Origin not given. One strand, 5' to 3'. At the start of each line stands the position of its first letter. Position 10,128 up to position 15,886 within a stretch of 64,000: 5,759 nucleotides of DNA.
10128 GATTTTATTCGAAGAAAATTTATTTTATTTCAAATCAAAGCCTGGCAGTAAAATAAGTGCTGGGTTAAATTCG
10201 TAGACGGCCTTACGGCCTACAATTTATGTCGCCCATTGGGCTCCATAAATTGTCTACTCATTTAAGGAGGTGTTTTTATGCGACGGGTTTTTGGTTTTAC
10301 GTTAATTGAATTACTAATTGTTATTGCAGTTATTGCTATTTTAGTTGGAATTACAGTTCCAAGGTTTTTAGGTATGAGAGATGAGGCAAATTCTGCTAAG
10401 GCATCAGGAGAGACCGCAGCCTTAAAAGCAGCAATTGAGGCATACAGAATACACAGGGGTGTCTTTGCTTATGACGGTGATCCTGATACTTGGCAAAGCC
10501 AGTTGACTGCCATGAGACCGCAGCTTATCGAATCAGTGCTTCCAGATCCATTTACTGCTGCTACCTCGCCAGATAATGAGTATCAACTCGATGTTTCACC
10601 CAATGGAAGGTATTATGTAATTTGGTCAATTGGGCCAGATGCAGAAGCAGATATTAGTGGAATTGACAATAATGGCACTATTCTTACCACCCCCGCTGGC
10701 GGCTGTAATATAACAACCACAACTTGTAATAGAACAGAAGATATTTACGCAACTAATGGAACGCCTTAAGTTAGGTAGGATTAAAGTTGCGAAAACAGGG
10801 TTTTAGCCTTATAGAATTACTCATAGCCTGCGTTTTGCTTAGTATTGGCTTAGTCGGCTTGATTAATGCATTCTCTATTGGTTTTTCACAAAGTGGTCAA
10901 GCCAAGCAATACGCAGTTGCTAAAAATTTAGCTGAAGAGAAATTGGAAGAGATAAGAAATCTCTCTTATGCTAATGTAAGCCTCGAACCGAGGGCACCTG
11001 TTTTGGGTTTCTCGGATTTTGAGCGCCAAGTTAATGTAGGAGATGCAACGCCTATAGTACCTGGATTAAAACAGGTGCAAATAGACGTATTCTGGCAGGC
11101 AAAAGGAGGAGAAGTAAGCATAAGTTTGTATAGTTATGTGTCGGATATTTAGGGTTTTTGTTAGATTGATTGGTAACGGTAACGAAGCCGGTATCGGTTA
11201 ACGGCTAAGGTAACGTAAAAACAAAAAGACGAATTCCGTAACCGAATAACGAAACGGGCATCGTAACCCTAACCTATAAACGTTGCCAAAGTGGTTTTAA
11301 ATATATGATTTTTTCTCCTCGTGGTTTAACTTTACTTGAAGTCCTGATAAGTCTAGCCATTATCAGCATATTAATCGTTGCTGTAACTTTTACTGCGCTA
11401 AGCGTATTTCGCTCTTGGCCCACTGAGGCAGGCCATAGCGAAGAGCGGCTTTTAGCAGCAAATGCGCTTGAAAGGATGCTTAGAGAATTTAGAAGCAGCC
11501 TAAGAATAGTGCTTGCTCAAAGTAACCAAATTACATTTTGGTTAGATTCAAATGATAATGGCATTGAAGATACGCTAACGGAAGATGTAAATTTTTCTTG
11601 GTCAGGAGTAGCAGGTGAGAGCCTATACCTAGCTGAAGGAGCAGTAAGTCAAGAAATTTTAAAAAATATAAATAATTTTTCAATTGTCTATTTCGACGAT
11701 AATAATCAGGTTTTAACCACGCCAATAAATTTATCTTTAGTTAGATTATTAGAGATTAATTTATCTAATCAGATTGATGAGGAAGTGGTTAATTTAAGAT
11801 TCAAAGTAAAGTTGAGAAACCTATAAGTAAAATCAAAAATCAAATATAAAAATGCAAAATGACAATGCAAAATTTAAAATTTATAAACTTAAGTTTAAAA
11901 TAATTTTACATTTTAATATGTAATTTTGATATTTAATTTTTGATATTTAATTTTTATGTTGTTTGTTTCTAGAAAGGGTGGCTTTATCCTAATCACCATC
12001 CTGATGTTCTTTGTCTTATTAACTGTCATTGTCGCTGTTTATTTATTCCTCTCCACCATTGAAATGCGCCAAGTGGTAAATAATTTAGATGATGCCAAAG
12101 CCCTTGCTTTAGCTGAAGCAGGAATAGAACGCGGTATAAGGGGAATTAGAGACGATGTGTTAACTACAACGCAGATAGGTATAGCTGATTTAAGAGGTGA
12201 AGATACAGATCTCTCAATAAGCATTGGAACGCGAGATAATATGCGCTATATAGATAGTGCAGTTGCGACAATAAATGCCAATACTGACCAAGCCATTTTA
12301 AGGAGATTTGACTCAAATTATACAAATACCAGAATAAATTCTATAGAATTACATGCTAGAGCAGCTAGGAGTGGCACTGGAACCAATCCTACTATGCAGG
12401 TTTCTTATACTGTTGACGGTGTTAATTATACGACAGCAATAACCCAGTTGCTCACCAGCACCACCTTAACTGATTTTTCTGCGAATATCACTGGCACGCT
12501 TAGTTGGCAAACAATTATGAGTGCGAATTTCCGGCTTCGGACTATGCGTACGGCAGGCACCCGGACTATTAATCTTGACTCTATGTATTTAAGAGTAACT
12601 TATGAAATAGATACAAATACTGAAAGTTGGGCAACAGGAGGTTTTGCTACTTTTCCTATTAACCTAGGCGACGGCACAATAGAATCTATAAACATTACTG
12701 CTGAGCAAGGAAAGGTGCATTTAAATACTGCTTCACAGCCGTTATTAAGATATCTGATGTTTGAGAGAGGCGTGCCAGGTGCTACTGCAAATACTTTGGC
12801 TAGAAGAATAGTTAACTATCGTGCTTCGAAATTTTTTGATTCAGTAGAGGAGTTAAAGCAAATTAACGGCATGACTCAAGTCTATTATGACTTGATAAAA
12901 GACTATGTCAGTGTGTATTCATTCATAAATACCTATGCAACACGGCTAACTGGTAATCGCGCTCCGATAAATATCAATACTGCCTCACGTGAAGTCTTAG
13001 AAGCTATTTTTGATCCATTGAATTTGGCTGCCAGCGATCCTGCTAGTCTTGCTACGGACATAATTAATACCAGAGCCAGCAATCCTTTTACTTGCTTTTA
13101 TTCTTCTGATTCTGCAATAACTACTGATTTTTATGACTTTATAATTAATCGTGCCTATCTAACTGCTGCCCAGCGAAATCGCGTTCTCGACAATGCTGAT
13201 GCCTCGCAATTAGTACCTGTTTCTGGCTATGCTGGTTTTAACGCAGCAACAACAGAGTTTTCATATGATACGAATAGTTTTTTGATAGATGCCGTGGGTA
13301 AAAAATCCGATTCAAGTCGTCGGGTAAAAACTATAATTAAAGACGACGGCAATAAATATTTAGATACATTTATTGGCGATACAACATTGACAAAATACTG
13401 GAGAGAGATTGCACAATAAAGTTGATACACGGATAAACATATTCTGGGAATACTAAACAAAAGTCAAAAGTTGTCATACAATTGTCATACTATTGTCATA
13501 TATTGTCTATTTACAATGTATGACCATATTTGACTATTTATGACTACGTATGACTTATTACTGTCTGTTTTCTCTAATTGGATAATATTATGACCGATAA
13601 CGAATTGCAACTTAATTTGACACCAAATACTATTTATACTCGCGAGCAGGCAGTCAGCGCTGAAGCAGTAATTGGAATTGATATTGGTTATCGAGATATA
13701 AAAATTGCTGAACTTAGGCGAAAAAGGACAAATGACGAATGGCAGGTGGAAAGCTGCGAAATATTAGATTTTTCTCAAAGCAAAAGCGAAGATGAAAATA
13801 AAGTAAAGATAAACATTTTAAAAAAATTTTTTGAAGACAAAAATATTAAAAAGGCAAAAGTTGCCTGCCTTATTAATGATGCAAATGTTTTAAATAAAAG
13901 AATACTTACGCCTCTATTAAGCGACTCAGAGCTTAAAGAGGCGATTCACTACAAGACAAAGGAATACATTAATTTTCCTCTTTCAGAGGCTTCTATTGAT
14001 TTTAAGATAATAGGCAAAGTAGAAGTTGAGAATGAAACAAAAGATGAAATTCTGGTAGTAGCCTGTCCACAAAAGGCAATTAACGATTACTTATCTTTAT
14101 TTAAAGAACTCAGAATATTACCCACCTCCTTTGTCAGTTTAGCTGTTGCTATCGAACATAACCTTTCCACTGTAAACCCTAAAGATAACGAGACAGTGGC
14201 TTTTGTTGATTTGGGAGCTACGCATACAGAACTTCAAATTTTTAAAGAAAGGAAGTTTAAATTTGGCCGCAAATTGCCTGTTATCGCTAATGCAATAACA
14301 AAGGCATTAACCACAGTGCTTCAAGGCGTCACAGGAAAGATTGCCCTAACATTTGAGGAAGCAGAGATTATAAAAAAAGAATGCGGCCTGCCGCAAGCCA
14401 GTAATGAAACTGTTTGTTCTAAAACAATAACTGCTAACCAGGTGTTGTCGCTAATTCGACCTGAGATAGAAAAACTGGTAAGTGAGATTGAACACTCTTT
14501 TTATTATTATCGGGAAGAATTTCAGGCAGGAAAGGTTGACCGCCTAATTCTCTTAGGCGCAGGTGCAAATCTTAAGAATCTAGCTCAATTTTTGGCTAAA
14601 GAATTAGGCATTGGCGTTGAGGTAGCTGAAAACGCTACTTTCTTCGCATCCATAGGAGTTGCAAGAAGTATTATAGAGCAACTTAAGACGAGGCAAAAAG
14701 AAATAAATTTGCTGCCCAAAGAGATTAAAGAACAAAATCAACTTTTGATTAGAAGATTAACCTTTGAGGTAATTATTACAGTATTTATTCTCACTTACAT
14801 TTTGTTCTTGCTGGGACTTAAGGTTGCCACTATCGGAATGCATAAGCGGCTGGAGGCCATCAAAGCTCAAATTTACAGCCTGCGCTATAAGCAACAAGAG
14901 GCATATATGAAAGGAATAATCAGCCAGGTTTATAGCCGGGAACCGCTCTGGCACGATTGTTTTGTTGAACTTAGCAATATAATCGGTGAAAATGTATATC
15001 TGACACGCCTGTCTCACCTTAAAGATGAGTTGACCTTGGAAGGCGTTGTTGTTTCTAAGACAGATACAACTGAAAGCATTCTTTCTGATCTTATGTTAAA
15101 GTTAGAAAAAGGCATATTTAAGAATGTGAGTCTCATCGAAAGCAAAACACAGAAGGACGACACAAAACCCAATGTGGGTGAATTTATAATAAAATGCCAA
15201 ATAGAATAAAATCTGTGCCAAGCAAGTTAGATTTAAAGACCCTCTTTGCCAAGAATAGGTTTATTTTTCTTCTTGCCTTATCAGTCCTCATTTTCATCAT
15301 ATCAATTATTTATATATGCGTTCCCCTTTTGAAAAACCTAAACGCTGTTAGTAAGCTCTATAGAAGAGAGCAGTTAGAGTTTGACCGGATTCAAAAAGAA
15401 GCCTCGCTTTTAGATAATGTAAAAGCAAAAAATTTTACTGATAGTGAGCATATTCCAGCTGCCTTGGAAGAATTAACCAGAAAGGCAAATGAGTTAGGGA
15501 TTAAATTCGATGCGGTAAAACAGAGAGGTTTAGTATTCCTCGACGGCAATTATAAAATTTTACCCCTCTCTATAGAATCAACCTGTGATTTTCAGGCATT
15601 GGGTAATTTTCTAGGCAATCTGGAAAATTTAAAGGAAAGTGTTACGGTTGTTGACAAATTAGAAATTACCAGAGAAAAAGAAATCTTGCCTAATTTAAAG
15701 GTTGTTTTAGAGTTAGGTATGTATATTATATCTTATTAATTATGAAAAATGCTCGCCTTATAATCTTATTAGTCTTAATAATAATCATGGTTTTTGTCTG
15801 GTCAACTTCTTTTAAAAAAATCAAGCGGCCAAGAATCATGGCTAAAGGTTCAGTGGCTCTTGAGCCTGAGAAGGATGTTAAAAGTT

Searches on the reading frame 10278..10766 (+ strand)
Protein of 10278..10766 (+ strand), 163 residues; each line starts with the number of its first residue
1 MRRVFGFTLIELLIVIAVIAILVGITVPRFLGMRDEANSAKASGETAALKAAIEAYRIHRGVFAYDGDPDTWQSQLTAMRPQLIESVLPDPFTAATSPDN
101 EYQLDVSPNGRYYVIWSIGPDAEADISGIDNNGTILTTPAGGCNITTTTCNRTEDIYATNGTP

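Call 64: search_protein_families(library=pfam, proteins=[window:10278-10766:+], max_evalue=0.0001)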
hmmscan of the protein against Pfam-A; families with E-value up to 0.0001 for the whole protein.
window:10278-10766:+ (163 aa): 1 family
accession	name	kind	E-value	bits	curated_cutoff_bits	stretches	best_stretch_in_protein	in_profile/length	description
PF07963.17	N_methyl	-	5e-07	29.5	21.2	1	1-26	1-26/27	Prokaryotic N-terminal methylation motif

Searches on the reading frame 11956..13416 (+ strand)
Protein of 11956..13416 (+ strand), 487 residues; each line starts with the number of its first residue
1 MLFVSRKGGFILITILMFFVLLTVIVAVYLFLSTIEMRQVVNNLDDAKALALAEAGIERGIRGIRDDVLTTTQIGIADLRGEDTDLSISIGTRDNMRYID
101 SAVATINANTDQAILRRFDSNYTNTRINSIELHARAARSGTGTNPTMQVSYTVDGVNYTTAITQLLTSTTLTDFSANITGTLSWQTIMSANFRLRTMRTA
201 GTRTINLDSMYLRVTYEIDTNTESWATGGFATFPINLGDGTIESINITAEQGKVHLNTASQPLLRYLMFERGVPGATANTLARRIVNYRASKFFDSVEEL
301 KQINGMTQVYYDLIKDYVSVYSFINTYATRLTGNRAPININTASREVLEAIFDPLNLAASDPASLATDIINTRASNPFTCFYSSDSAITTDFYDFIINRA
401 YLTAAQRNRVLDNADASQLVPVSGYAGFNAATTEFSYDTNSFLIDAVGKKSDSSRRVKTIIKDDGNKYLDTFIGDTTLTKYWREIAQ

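Call 64: search_protein_families(library=pfam, proteins=[window:11956-13416:+], max_evalue=0.0001)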
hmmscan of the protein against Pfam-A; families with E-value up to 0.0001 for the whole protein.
window:11956-13416:+ (487 aa): 2 families
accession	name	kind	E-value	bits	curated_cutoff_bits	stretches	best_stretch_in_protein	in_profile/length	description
PF12836.13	HHH_3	-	2.4e-11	44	27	1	251-318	3-64/65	Helix-hairpin-helix motif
PF03934.19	T2SSK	-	9.3e-10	39.2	24.2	0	338-359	1-22/63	Type II secretion system (T2SS), protein K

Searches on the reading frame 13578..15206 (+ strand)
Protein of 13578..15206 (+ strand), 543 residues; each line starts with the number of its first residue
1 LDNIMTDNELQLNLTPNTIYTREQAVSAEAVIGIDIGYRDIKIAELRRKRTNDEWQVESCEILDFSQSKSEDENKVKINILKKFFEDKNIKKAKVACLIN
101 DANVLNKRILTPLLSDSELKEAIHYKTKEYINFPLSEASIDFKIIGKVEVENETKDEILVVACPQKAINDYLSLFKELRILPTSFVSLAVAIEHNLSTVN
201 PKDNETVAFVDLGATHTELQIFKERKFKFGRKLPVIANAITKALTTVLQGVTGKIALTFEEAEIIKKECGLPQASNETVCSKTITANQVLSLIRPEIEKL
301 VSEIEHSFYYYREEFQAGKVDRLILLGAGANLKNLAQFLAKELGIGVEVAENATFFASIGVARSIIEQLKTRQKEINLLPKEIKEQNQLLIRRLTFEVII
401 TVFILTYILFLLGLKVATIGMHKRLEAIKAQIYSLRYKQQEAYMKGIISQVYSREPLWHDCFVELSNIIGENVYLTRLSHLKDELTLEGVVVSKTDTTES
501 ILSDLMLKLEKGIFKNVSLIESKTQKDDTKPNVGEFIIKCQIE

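Call 64: search_protein_families(library=pfam, proteins=[window:13578-15206:+], max_evalue=0.0001)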
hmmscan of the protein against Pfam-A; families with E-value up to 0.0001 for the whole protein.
window:13578-15206:+ (543 aa): 4 families
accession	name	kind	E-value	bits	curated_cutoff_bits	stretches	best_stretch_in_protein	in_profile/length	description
PF11104.14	PilM_2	-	3.1e-32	112.3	27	1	33-356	1-311/340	Type IV pilus assembly protein PilM;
PF14450.12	FtsA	-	8.9e-08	33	31.8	1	208-352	1-112/127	Cell division protein FtsA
PF06723.19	MreB_Mbl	-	5.3e-07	29.2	27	1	281-364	234-318/327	MreB/Mbl protein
PF05137.18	PilN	-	1.3e-06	28.8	22.8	1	462-542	3-78/78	Fimbrial assembly protein (PilN)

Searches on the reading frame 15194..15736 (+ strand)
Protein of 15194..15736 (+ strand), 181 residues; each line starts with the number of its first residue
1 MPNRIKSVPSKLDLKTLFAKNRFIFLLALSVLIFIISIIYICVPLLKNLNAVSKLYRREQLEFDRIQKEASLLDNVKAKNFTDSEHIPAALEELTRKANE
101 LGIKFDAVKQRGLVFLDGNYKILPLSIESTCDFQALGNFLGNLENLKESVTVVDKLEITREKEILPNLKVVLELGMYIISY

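Call 64: search_protein_families(library=pfam, proteins=[window:15194-15736:+], max_evalue=0.0001)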
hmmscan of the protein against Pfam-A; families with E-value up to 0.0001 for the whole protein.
window:15194-15736:+ (181 aa): 1 family
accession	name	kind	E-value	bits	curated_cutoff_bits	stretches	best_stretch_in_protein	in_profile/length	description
PF04350.18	PilO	-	7e-06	26.7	22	1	82-164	47-127/145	Pilus assembly protein, PilO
